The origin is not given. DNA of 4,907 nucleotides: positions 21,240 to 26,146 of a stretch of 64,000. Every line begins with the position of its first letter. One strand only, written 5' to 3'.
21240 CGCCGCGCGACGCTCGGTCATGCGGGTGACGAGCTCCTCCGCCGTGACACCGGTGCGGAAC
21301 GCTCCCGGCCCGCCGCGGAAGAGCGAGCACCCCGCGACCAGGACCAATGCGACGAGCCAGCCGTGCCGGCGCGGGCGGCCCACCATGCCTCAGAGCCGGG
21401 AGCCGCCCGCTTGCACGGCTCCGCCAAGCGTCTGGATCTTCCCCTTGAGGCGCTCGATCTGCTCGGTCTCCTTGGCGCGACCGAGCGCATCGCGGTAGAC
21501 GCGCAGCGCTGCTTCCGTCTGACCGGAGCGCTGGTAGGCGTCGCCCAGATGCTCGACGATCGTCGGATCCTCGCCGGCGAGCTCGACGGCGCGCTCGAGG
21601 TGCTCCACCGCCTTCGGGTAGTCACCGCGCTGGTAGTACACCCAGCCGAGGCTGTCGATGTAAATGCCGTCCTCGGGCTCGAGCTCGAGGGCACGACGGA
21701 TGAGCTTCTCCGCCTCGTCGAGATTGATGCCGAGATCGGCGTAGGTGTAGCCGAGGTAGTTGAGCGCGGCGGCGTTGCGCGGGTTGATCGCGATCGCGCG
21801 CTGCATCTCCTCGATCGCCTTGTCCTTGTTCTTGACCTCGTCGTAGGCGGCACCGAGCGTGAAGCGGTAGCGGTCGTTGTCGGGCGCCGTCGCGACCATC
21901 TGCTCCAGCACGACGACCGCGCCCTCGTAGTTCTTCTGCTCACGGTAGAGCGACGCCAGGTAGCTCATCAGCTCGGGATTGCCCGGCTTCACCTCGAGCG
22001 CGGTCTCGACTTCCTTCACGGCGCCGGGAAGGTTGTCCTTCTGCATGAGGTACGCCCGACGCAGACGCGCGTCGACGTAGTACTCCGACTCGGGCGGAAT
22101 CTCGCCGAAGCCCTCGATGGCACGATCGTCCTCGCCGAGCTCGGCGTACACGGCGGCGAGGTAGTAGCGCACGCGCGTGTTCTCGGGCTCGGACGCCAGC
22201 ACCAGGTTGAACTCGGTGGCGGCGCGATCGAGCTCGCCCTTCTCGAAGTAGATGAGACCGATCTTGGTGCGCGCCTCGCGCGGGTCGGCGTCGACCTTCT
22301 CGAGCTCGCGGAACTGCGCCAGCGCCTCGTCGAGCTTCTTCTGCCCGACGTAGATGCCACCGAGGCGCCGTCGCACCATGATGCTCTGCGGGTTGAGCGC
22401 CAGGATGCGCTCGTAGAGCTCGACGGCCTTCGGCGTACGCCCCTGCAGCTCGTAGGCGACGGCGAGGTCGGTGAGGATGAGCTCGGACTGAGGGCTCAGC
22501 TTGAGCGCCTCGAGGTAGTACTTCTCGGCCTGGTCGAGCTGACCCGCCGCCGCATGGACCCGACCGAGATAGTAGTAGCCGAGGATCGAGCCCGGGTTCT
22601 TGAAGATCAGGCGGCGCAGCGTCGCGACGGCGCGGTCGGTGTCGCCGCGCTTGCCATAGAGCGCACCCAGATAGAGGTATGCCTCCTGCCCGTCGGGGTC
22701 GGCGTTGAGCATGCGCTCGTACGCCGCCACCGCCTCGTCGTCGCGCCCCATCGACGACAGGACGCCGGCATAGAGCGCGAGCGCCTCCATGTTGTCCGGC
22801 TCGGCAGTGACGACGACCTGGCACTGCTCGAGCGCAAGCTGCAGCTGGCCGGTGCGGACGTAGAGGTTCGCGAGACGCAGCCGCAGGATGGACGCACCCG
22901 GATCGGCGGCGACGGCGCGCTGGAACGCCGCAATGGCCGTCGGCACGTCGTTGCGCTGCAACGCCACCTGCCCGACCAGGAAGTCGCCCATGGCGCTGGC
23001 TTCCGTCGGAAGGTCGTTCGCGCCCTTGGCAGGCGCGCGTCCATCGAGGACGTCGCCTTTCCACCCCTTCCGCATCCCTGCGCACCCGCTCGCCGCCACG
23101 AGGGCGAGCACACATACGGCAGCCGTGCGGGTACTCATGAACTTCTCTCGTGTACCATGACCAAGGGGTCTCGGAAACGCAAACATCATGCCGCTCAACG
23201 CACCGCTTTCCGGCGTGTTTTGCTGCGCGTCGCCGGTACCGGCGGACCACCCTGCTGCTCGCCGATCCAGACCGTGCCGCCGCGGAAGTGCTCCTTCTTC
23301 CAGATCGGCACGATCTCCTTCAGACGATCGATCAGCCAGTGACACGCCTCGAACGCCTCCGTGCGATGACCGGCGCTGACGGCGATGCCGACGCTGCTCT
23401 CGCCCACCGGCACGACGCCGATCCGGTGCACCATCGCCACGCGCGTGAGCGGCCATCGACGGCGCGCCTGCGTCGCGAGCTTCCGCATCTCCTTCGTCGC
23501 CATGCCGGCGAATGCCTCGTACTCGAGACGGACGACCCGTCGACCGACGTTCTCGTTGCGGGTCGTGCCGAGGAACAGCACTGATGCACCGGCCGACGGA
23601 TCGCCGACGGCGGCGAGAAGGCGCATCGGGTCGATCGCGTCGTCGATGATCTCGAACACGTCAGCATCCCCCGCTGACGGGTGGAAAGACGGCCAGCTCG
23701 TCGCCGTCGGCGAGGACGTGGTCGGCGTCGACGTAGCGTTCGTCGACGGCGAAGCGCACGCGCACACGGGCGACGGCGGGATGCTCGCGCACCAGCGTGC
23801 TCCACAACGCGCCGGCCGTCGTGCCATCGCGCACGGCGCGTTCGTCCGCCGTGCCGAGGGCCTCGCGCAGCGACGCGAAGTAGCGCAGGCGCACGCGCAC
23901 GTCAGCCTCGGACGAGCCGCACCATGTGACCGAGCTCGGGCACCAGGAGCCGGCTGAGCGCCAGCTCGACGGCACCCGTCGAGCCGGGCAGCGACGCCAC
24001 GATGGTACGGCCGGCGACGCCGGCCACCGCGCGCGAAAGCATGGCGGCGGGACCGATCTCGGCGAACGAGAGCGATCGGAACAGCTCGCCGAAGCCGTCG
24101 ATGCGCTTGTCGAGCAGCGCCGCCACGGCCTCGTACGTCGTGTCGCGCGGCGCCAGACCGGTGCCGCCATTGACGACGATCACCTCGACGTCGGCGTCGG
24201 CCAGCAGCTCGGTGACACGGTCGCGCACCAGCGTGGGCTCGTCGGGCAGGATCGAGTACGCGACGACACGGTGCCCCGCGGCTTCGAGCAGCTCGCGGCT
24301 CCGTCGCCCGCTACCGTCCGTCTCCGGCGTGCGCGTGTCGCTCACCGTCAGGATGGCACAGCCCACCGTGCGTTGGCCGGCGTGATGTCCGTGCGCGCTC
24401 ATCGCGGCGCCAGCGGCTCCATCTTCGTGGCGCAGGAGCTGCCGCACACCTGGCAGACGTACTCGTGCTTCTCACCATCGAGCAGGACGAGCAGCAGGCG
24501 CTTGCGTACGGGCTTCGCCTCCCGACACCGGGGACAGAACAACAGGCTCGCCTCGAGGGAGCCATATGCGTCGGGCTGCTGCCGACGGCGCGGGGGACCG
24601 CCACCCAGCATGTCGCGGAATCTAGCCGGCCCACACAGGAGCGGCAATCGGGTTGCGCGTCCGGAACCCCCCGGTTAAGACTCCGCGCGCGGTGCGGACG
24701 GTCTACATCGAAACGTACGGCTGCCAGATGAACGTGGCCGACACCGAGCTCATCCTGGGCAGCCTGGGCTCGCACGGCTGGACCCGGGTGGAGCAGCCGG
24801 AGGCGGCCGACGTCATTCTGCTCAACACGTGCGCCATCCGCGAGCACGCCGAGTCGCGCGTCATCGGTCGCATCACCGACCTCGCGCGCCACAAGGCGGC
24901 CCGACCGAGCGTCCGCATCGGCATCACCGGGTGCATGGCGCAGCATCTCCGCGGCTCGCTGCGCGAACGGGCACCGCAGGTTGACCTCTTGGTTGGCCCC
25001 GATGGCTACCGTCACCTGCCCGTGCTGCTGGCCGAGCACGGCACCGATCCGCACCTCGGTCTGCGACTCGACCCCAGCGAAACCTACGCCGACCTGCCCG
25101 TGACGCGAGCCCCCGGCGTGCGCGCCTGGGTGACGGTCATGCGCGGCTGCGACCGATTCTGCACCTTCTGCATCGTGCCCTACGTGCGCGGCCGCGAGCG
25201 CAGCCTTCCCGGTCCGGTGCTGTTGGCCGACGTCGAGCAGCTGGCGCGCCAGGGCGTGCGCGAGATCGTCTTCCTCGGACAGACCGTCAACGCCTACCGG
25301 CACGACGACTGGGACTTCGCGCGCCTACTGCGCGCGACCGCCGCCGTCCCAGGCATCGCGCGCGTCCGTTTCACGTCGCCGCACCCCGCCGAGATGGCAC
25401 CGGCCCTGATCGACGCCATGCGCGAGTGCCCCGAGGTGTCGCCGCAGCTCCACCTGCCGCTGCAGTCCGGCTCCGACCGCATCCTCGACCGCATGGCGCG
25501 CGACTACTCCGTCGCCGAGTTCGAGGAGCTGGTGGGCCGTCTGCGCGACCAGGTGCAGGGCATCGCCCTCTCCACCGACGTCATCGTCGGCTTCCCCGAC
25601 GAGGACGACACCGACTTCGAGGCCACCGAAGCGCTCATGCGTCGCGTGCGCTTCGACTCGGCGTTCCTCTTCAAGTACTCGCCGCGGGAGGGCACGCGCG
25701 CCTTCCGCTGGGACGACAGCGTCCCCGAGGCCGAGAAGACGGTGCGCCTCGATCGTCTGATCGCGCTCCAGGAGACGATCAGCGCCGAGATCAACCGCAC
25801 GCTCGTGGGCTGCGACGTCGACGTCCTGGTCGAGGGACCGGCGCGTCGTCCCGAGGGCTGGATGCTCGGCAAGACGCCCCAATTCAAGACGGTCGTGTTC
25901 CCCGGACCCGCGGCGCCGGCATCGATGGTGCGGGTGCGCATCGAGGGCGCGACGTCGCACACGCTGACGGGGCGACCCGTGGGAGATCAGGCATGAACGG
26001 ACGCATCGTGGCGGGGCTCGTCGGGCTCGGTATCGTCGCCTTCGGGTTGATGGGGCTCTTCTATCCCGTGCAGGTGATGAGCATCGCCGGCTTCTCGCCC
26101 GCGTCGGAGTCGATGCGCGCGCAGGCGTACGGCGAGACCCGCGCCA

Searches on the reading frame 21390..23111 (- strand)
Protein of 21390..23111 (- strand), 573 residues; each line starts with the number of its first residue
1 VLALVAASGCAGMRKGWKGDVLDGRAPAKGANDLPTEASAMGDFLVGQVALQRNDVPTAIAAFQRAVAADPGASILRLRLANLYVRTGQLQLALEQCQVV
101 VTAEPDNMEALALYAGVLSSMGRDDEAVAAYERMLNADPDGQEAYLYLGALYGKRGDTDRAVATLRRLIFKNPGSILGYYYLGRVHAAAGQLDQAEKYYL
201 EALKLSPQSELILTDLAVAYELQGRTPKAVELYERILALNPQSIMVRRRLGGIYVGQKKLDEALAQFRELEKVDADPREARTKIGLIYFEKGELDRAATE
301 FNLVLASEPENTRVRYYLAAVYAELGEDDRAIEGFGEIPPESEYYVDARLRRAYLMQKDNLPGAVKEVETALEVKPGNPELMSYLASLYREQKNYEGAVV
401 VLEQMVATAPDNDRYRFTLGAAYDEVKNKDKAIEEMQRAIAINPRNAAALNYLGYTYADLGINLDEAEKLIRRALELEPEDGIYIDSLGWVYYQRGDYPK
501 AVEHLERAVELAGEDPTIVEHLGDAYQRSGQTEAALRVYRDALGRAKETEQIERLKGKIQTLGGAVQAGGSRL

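Call 39: search_protein_families(library=pfam, max_evalue=0.00001, proteins=[window:21390-23111:-])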
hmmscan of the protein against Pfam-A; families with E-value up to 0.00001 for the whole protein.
window:21390-23111:- (573 aa): 33 families (the best 25 are shown)
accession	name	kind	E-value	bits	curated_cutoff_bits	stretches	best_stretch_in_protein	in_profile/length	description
PF07719.23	TPR_2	-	6.5e-64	207.3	27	1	178-208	3-33/34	Tetratricopeptide repeat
PF14559.12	TPR_19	-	1e-59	199.2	25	8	50-115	1-66/68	Tetratricopeptide repeat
PF13428.12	TPR_14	-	2.3e-54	176.6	23.5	0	179-217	4-42/44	Tetratricopeptide repeat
PF13432.12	TPR_16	-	1.9e-53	178.8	32.7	4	182-243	3-64/65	Tetratricopeptide repeat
PF13431.12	TPR_17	-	5.3e-53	173.3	24.4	0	437-468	3-33/34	Tetratricopeptide repeat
PF00515.34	TPR_1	-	1.6e-52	173.7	27.8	1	178-208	3-33/34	Tetratricopeptide repeat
PF13414.12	TPR_11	-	1e-49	166.4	26.8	1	491-530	3-42/42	TPR repeat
PF13181.12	TPR_8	-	1.8e-43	143.4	25.7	0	179-208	4-33/34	Tetratricopeptide repeat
PF13174.12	TPR_6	-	8.2e-38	126.9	26.3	0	143-175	1-33/33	Tetratricopeptide repeat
PF13424.12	TPR_12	-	6.7e-35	119.6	30.1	2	179-239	6-74/77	Tetratricopeptide repeat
PF23914.1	TPR_CcmH_CycH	-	1.2e-34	119.9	42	3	44-140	54-153/158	Cytochrome c-type biogenesis protein H TPR domain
PF12895.13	ANAPC3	-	9.3e-31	106.4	27.2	1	123-201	4-81/82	Anaphase-promoting complex, cyclosome, subunit 3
PF13176.12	TPR_7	-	2.7e-30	102.3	27.9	0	486-515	3-32/36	Tetratricopeptide repeat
PF13371.12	TPR_9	-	1.3e-28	99.3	35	0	387-449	3-65/73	Tetratricopeptide repeat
PF13374.12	TPR_10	-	1.5e-24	85.6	27.5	0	486-511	6-31/42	Tetratricopeptide repeat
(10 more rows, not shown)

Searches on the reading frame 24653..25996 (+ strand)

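Call 39: search_protein_families(library=pfam, max_evalue=0.00001, proteins=[window:24653-25996:+])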
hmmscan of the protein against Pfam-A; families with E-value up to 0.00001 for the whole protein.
window:24653-25996:+ (447 aa): 3 families
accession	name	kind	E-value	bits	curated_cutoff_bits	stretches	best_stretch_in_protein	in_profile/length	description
PF00919.26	UPF0004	-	2.1e-30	105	27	1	16-115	1-98/98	Uncharacterized protein family UPF0004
PF04055.27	Radical_SAM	-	1.7e-23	84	29.5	1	161-326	2-163/166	Radical SAM superfamily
PF01938.26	TRAM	-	1.2e-06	28.7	21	1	383-443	2-61/61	TRAM domain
